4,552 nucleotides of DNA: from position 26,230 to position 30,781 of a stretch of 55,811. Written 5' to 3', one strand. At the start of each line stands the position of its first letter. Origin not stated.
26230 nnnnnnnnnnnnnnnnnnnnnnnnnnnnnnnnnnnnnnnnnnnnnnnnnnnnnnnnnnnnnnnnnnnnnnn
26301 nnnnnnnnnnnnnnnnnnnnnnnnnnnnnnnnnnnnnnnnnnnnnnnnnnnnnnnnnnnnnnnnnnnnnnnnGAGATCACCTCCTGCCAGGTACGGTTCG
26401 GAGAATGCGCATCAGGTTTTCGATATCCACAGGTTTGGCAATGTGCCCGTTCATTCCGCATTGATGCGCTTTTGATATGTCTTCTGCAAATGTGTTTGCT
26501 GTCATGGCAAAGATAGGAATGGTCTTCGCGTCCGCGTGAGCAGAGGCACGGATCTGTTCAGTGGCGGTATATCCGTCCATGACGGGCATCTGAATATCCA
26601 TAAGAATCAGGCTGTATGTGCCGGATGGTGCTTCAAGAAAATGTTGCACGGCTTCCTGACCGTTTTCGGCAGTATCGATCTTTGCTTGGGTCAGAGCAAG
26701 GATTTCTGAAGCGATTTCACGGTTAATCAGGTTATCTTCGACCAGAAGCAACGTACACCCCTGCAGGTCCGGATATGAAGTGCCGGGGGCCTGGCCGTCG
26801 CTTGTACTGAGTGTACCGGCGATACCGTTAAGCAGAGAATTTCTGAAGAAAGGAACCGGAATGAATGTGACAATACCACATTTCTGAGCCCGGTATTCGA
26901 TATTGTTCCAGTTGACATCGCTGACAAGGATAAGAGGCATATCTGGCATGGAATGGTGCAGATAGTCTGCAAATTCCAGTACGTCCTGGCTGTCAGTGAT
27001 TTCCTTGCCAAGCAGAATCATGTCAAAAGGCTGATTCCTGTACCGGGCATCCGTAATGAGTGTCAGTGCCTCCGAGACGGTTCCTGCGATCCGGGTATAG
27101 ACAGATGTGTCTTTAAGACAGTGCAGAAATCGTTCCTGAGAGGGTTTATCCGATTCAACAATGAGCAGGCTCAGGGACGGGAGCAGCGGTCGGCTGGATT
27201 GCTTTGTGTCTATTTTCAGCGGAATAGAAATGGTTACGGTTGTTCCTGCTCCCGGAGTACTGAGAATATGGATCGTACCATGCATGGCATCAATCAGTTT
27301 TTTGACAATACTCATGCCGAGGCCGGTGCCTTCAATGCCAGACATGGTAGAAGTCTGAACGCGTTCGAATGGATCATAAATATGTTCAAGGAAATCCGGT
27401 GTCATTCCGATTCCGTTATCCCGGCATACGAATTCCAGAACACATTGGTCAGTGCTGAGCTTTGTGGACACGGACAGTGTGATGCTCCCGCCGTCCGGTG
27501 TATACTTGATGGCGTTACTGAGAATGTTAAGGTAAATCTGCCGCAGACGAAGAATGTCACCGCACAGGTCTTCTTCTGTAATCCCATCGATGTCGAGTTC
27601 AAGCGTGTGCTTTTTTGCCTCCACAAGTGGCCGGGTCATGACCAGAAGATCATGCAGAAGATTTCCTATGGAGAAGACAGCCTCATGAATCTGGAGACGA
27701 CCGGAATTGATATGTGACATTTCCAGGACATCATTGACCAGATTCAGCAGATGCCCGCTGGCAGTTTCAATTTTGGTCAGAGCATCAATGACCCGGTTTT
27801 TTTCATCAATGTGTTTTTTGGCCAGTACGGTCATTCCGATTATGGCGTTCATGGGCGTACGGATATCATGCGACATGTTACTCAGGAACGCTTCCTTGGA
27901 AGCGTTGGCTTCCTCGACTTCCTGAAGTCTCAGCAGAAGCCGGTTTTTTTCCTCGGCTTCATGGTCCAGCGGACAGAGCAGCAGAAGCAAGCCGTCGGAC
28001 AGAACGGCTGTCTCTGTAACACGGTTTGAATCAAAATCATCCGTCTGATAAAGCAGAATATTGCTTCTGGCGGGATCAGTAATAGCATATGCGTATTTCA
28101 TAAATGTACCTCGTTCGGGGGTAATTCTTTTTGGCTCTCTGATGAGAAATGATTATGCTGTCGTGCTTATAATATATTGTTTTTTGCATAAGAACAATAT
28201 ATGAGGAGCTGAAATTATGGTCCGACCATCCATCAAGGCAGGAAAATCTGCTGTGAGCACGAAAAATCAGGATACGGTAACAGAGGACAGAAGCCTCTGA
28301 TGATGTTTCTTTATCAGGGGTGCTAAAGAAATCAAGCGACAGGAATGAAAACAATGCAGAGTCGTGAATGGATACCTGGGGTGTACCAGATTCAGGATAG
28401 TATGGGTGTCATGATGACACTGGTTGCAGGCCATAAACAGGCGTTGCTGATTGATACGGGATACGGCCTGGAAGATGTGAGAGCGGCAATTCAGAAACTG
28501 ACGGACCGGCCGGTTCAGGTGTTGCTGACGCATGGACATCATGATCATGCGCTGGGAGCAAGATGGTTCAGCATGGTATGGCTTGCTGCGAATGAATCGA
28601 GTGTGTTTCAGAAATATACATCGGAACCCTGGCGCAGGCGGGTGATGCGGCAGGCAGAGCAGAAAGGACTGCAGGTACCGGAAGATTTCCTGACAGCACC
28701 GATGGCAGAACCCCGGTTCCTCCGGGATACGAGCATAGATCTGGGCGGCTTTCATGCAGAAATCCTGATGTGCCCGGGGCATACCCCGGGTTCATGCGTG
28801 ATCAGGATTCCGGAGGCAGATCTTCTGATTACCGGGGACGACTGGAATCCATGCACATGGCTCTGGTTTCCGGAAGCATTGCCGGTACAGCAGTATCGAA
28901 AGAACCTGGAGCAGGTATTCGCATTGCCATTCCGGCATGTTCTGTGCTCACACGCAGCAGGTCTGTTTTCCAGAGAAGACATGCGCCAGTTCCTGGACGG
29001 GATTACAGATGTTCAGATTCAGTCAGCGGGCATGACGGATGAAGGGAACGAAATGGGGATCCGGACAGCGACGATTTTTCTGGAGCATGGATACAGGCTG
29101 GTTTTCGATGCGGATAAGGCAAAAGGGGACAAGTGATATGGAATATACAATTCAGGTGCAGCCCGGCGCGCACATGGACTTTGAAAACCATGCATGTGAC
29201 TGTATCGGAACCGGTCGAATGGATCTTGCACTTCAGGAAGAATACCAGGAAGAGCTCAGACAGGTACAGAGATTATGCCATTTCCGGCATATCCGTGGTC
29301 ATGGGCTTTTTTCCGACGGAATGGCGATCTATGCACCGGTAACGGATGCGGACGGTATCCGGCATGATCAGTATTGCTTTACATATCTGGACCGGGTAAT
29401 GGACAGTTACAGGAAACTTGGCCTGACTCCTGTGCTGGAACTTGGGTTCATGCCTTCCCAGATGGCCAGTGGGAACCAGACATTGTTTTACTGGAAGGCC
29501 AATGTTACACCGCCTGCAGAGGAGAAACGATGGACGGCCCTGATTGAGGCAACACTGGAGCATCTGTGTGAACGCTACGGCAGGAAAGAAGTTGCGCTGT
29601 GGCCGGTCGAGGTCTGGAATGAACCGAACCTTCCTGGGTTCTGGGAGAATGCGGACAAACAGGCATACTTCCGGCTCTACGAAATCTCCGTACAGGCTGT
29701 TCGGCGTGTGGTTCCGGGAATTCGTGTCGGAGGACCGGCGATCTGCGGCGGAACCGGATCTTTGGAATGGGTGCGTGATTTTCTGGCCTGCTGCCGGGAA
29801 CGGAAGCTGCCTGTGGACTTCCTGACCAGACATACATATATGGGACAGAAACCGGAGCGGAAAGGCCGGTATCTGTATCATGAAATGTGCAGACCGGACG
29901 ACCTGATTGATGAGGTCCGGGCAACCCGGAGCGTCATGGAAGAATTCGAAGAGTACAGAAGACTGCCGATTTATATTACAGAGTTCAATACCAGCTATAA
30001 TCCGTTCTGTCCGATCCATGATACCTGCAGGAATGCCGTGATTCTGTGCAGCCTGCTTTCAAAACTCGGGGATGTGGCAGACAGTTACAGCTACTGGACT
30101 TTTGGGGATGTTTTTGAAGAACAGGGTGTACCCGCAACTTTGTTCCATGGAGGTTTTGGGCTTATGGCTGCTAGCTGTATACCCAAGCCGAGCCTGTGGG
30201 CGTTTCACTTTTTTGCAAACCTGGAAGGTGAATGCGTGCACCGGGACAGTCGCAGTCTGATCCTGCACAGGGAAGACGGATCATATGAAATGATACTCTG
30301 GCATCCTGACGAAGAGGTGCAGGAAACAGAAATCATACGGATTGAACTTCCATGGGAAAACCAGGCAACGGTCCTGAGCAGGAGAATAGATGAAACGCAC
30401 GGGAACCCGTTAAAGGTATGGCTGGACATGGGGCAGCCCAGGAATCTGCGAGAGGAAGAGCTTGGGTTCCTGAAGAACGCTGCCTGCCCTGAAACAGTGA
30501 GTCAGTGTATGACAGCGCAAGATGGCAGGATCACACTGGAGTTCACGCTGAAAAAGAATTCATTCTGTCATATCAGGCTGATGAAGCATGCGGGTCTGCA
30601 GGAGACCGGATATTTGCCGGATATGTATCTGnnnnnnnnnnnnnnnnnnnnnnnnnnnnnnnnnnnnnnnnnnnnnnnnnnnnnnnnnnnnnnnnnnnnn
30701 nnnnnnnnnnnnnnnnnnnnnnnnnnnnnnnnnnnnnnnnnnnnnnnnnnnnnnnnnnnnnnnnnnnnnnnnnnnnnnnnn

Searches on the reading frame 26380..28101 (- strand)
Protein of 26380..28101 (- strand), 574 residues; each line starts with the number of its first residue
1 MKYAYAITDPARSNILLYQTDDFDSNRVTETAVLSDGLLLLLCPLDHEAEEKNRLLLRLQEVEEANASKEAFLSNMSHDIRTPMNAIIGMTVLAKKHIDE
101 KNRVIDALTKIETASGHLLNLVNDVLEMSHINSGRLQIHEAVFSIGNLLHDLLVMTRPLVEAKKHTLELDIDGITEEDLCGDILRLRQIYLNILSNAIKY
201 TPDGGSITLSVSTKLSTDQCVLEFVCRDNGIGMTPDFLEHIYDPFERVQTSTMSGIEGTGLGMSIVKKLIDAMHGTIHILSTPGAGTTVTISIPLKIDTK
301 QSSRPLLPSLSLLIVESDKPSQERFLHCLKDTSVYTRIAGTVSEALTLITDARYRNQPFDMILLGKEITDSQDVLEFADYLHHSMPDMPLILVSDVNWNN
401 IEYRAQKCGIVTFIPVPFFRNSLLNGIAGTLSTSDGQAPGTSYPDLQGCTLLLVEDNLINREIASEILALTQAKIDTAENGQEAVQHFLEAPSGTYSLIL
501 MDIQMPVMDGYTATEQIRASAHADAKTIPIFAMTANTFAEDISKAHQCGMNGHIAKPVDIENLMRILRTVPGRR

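Call 34: search_protein_families(library=pfam, proteins=[window:26380-28101:-], max_evalue=0.00001)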
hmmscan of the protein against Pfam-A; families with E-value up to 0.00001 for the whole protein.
window:26380-28101:- (574 aa): 3 families
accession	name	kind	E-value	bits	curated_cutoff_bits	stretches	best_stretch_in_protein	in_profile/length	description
PF02518.31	HATPase_c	-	1.8e-29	102.9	26.4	1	181-296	1-110/111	Histidine kinase-, DNA gyrase B-, and HSP90-like ATPase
PF00072.30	Response_reg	-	2.5e-28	98.9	30.2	1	452-567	2-110/111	Response regulator receiver domain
PF00512.31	HisKA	-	8.2e-14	51.9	26.9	1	69-134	2-66/66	His Kinase A (phospho-acceptor) domain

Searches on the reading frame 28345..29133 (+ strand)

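Call 34: search_protein_families(library=pfam, proteins=[window:28345-29133:+], max_evalue=0.00001)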
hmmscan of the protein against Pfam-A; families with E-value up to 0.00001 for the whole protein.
window:28345-29133:+ (263 aa): 1 family
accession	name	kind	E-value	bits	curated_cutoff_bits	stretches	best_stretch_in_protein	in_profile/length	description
PF00753.33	Lactamase_B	-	8.5e-20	72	22.7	1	22-165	6-149/196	Metallo-beta-lactamase superfamily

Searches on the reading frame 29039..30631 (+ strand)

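Call 44: search_protein_families(library=pfam, proteins=[window:29039-30631:+], max_evalue=0.001)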
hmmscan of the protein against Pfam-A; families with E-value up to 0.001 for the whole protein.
window:29039-30631:+ (531 aa): 2 families
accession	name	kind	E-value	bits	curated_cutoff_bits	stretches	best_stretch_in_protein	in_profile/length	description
PF01229.23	Glyco_hydro_39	-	1.4e-103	347.7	26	1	49-498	15-471/472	Glycosyl hydrolases family 39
PF11790.14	Glyco_hydro_cc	-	4.9e-07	30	21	1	193-328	72-184/237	Glycosyl hydrolase catalytic core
